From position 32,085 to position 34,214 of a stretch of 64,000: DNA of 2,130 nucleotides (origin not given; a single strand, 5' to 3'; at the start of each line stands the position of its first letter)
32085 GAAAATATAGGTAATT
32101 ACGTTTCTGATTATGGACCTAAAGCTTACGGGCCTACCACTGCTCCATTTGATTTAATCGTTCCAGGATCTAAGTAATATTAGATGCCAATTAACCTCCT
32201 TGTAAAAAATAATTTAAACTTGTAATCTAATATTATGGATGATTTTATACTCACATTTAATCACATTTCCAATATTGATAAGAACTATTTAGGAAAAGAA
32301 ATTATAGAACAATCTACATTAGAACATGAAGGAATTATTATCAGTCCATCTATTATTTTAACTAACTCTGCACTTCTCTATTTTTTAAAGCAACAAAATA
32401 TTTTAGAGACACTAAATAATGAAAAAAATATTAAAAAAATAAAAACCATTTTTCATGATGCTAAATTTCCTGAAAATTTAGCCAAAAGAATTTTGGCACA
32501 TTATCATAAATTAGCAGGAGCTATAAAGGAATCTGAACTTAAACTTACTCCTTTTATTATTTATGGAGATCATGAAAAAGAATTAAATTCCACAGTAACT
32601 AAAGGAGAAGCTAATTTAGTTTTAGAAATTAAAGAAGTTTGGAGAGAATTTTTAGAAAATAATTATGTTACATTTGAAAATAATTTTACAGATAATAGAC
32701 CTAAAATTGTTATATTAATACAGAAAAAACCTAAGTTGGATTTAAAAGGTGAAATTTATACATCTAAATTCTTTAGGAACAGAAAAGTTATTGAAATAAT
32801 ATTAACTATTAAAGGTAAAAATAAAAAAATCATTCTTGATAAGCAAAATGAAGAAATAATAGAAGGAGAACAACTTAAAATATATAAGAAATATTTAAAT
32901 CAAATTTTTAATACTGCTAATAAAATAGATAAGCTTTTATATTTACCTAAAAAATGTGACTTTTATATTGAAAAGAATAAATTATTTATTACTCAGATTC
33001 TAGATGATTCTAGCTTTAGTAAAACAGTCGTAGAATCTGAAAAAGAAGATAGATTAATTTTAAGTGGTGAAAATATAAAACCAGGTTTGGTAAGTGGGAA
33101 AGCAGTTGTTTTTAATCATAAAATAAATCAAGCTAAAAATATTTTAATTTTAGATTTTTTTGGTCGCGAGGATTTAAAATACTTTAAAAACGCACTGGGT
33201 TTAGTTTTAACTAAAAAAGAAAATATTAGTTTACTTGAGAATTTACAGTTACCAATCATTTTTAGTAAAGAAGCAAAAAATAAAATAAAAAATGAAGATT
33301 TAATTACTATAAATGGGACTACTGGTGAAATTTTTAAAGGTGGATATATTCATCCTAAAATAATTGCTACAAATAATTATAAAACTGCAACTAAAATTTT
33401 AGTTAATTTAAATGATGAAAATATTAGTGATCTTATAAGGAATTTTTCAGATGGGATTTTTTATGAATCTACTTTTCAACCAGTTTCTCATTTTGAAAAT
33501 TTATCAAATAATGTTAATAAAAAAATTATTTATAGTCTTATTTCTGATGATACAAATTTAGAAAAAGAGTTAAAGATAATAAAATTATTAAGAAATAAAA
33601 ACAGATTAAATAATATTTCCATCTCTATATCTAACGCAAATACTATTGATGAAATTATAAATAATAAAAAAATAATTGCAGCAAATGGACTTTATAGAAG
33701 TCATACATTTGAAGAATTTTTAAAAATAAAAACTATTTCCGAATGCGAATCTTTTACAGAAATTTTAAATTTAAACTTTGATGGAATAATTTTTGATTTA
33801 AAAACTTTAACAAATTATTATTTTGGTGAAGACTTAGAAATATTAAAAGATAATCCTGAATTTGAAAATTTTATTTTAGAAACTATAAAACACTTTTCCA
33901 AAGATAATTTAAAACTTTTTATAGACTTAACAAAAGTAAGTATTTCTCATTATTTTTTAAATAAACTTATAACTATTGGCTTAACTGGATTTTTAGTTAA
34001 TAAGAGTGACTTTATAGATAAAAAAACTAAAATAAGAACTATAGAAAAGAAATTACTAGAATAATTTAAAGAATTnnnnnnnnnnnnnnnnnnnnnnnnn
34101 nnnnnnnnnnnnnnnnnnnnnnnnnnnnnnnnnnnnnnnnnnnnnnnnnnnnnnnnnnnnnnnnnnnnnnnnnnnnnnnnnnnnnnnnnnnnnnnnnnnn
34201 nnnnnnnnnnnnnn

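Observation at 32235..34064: PEP-utilising-enzyme homolog apparently missing the catalytic phospho-histidine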

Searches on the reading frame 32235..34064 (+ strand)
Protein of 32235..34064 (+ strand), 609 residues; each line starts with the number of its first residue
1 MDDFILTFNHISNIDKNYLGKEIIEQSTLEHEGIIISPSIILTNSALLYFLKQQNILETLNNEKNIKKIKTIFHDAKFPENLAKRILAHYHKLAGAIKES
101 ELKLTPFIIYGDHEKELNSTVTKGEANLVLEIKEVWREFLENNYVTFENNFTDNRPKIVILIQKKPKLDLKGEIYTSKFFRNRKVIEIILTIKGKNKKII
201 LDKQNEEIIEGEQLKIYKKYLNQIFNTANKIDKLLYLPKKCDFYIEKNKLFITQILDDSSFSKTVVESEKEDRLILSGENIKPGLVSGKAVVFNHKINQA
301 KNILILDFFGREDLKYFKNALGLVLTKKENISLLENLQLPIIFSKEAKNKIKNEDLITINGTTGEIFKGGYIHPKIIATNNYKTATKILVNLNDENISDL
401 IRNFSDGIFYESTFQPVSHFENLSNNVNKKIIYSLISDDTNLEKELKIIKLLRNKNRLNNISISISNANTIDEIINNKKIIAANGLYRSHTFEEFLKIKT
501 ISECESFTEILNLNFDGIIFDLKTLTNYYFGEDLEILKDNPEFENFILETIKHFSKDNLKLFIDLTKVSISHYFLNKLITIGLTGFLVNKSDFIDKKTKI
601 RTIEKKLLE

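Call 3: search_protein_families(library=pfam, proteins=[window:32235-34064:+], max_evalue=1)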
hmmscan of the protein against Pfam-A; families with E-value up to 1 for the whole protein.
window:32235-34064:+ (609 aa): 5 families
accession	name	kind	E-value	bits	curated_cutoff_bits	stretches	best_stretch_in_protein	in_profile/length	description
PF01326.24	PPDK_N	-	0.0012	18.6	27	1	29-101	15-100/328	Pyruvate phosphate dikinase, AMP/ATP-binding domain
PF17898.6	GerD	-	0.0042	17.5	29.5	1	54-93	10-49/114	Spore germination GerD central core domain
PF04558.20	tRNA_synt_1c_R1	-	0.031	14.7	28.6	1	51-119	12-81/162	Glutaminyl-tRNA synthetase, non-specific RNA binding region part 1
PF00391.29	PEP-utilizers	-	0.3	11.1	23.1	0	301-364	4-72/72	PEP-utilising enzyme, mobile domain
PF17568.7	DUF5474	-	0.65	10.5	25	1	416-446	6-36/77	Family of unknown function (DUF5474)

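Call 4: search_protein_families(library=ncbifam, proteins=[window:32235-34064:+], max_evalue=1)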
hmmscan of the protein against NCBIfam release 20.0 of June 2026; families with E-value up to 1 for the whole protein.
window:32235-34064:+ (609 aa): 7 families
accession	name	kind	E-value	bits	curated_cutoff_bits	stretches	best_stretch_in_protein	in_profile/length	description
NF005057.0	PRK06464.1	equivalog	3.3e-11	42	598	3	183-402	259-499/798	phosphoenolpyruvate synthase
TIGR01418.1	PEP_synth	equivalog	3.5e-10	38.9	739.75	3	182-401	252-494/784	pyruvate, water dikinase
NF052631.1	prodigiosin_PigC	equivalog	4.7e-07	28.1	1300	1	13-183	10-185/883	prodigiosin ligase PigC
NF052632.1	undecylprod_RedH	equivalog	0.00051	18.1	1350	1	5-179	3-177/880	undecylprodigiosin ligase RedH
NF040801.1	spore_GerD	equivalog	0.0057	16.2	100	1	54-93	69-108/174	spore germination lipoprotein GerD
NF004978.0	PRK06354.1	subfamily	0.0061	15.1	462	1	275-369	482-585/590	pyruvate kinase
TIGR01828.1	pyru_phos_dikin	equivalog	0.094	10.6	843.45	1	348-383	482-517/865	pyruvate, phosphate dikinase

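Call 5: search_solved_structures(query=window:32235-34064:+, max_evalue=1, show_alignments=4)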
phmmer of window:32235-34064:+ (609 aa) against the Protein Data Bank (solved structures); distinct sequences matched with E-value up to 1: 1.
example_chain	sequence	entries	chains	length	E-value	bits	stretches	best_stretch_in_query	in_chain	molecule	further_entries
8a8e_A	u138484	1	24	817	0.00044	22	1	236-369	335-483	Phosphoenolpyruvate synthase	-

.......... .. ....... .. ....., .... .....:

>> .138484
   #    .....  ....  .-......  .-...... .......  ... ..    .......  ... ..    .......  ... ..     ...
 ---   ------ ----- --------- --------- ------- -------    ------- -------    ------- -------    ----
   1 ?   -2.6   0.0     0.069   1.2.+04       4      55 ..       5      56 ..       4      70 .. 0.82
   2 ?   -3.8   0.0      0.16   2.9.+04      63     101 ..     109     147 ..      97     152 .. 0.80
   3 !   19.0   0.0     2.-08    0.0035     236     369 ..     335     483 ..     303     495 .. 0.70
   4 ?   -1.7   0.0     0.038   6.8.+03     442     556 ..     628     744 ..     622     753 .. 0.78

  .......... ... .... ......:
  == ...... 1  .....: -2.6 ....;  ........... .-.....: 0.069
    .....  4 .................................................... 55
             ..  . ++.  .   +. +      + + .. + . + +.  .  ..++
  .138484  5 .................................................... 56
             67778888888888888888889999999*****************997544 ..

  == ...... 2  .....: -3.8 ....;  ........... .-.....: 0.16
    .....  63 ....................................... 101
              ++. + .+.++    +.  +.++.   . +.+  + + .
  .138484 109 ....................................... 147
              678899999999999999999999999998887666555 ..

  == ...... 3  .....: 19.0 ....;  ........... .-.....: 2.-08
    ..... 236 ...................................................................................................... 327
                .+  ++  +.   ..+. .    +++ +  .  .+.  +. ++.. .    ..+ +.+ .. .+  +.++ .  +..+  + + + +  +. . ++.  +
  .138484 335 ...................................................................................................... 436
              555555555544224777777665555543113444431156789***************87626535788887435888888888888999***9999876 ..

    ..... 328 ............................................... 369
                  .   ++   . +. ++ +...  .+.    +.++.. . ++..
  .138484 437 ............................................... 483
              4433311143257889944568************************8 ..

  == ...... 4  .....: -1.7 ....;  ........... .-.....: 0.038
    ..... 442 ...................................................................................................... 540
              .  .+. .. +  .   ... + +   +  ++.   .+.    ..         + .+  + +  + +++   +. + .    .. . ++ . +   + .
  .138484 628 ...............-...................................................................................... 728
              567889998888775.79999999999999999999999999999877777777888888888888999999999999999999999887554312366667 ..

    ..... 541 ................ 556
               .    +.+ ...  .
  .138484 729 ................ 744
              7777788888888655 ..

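Call 6: find_homologous_proteins(query=window:32235-34064:+, max_evalue=0.001)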
Query window:32235-34064:+ (609 aa): 6 proteins with E <= 0.001 among 8000 candidates.
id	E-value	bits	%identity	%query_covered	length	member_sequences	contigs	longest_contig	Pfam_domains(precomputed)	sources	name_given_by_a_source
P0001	0.0e+0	1289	100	100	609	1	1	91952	-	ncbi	-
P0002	2.9e-166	572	49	100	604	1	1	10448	-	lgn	-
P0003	8.0e-106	373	41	97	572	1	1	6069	-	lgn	-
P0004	1.0e-16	79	23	78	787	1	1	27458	PF00391.30,PF02896.25,PF01326.25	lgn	-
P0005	3.1e-11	61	24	60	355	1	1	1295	PF01326.25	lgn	-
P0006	2.9e-4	38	22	60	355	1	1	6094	PF00391.30,PF01326.25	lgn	-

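Call 12: find_encoding_contigs(protein=P0002, flank=6000, max_places=3)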
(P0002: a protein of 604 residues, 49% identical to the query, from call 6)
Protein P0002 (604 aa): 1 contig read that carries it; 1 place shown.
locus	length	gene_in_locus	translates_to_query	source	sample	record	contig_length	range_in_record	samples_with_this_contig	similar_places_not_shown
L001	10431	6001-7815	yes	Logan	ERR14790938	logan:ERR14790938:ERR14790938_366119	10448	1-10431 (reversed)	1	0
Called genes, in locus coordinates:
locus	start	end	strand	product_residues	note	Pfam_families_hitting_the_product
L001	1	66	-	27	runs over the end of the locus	?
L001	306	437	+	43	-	-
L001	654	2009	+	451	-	-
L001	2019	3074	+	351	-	-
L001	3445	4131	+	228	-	PF21694:DNA_pol3_delta_C (weak)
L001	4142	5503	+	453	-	PF02878:PGM_PMM_I, PF02879:PGM_PMM_II, PF02880:PGM_PMM_III, PF00408:PGM_PMM_IV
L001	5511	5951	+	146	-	-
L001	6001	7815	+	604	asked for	-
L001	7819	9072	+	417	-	PF03952:Enolase_N, PF00113:Enolase_C, PF13378:MR_MLE_C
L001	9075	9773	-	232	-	PF00590:TP_methylase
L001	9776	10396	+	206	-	PF09335:VTT_dom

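Call 13: find_encoding_contigs(protein=P0003, flank=6000, max_places=3)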
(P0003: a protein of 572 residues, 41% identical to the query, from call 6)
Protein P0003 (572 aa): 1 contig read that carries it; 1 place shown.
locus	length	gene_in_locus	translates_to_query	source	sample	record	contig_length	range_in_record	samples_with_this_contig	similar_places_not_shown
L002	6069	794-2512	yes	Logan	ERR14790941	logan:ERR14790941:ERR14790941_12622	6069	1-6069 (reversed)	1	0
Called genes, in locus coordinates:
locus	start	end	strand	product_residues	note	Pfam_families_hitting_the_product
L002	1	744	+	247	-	?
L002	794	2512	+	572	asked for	-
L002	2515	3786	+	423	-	PF03952:Enolase_N, PF00113:Enolase_C, PF13378:MR_MLE_C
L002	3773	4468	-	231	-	PF00590:TP_methylase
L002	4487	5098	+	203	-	PF09335:VTT_dom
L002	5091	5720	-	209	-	PF01726:LexA_DNA_bind, PF00717:Peptidase_S24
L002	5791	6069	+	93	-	?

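Call 18: find_related_loci(query=A2, collection=genome_contigs, flank=8000)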
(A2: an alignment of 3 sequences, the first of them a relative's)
Query A2 (609 aa) in genome_contigs; peptide patterns used: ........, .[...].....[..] (x = any residue, [..] = any of these).
599 stretches matched a pattern, but none encodes a relative of the query by tblastn (E <= 1e-3).
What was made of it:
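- Tried and rejected: A scan of GTDB species genomes with the family profile found nothing (call 18).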

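Call 20: search_protein_representatives(alignment_id=A2)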
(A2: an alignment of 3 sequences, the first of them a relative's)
Query: 3 sequences, 606 profile positions. Proteins with E-value up to 0.001 (for the whole library): 656; up to 1e-10: 308; up to 1e-30: 39. The best 150 are listed.
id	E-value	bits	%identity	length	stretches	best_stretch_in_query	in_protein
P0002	0.0e+00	1039.2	-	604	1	1-606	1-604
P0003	5.3e-268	906.9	-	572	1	1-605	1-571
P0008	1.2e-51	192.4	-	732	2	5-411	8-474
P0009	8.7e-47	176.3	-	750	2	3-431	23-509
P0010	5.7e-46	173.6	-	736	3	206-430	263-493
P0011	2.1e-44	168.5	-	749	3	169-390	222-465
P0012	7.8e-42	160.0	-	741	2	4-400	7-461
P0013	1.9e-41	158.7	-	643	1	1-605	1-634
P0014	1.1e-40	156.2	-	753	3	194-444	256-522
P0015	3.1e-40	154.7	-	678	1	5-605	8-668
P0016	7.5e-40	153.4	-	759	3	207-397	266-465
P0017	1.8e-39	152.1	-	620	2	206-605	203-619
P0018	6.0e-39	150.4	-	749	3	193-404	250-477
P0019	9.7e-39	149.7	-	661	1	4-592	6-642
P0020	4.8e-38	147.5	-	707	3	148-431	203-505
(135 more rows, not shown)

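Call 26: find_homologous_proteins(query=A4, max_evalue=1e-10)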
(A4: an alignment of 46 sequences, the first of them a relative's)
Query A4 (46 sequences) (609 aa, profile of the alignment): 17 proteins with E <= 1e-10 among 8000 candidates.
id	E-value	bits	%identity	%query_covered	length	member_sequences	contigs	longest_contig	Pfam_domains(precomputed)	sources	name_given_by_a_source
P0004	1.2e-290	984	23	78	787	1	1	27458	PF00391.30,PF02896.25,PF01326.25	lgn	-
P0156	5.7e-168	578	23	60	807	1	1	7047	PF00391.30,PF02896.25,PF01326.25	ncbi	-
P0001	1.5e-132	461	100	100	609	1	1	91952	-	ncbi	-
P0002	7.1e-120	419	49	100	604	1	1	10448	-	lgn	-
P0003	1.9e-100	355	41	97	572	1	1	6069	-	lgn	-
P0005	4.7e-70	255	24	60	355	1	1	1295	PF01326.25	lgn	-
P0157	1.4e-67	247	23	26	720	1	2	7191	PF00391.30,PF01326.25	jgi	jgi:phosphohistidine swiveling domain-containing protein/ribosomal protein L30E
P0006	2.1e-63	233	22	60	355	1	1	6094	PF00391.30,PF01326.25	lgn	-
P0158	7.4e-56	208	26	6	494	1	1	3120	PF00391.30,PF02896.25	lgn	-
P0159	5.1e-55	205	44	4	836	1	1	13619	PF00391.30,PF01326.25,PF27448.1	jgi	-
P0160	2.3e-37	147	48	5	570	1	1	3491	PF05524.19,PF00391.30,PF02896.25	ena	-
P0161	1.1e-32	131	27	18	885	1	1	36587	PF00391.30,PF02896.25,PF01326.25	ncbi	-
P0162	3.0e-32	130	27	17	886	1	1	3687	PF00391.30,PF02896.25,PF01326.25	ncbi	-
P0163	7.5e-29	119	41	5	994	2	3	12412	PF02660.21,PF00391.30,PF01326.25,PF27448.1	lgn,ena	-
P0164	3.0e-23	100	21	27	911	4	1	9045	PF00391.30,PF02896.25,PF01326.25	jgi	-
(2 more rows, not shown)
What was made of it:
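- Tried and rejected: The word-indexed profile search added few sequences (call 26).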

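Call 46: predict_structure(alignment_id=A4)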
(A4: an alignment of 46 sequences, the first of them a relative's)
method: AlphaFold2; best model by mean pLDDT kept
length: 609 residues; sequences in the alignment: 46
mean_pLDDT: 87.0   pTM: 0.49
mean pLDDT of the five models: 87.0, 86.8, 86.4, 85.6, 84.7
residues with pLDDT >= 90: 360; 70-90: 184; 50-70: 43; < 50: 22
segments of 3 or more residues with pLDDT < 50: 261-271, 372-380
pLDDT, mean of each block of 10 residues (from residue 1): 85 90 94 95 95 89 77 91 93 85 94 87 95 94 66 76 86 91 89 89 90 75 94 86 93 84 39 80 88 73 91 88 93 90 95 91 85 42 87 82 92 76 91 85 91 94 93 94 95 96 95 97 91 64 93 94 93 92 95 88 87
secondary structure, 60 per line:
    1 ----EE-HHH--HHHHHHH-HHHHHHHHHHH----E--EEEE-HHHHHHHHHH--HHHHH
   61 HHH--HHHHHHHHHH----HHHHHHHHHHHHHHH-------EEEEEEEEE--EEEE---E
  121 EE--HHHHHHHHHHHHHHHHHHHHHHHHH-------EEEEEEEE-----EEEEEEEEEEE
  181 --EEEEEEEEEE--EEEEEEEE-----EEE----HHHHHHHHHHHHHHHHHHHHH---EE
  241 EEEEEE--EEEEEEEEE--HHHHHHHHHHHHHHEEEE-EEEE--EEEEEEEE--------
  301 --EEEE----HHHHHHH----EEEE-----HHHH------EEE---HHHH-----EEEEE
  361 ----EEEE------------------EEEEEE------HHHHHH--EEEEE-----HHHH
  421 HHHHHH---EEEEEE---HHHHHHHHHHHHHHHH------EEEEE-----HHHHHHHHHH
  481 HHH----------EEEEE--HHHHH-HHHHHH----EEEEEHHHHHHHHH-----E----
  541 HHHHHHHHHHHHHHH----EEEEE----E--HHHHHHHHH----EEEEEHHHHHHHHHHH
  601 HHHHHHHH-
elements in order: H13-19 H21-31 E39-42 H44-53 H56-63 H66-75 H80-94 E102-110 E113-116 E120-122 H125-149 E157-164 E170-180 E183-192 E195-202 E208-210 H215-235 E239-246 E249-257 H260-273 E274-277 E279-282 E285-292 E303-306 H311-317 E322-325 H331-334 E341-343 H347-350 E356-360 E365-368 E387-392 H399-404 E407-411 H417-426 E430-435 H439-454 E461-465 H471-483 E494-498 H501-505 H507-512 E517-521 H522-530 H541-555 E560-564 H572-580 E585-589 H590-608
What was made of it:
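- The AF2 model has pLDDT 87 (call 46).
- Tried and rejected: The His column rests on three sequence-based alignments plus the predicted helix starting at residue 331 (call 46).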
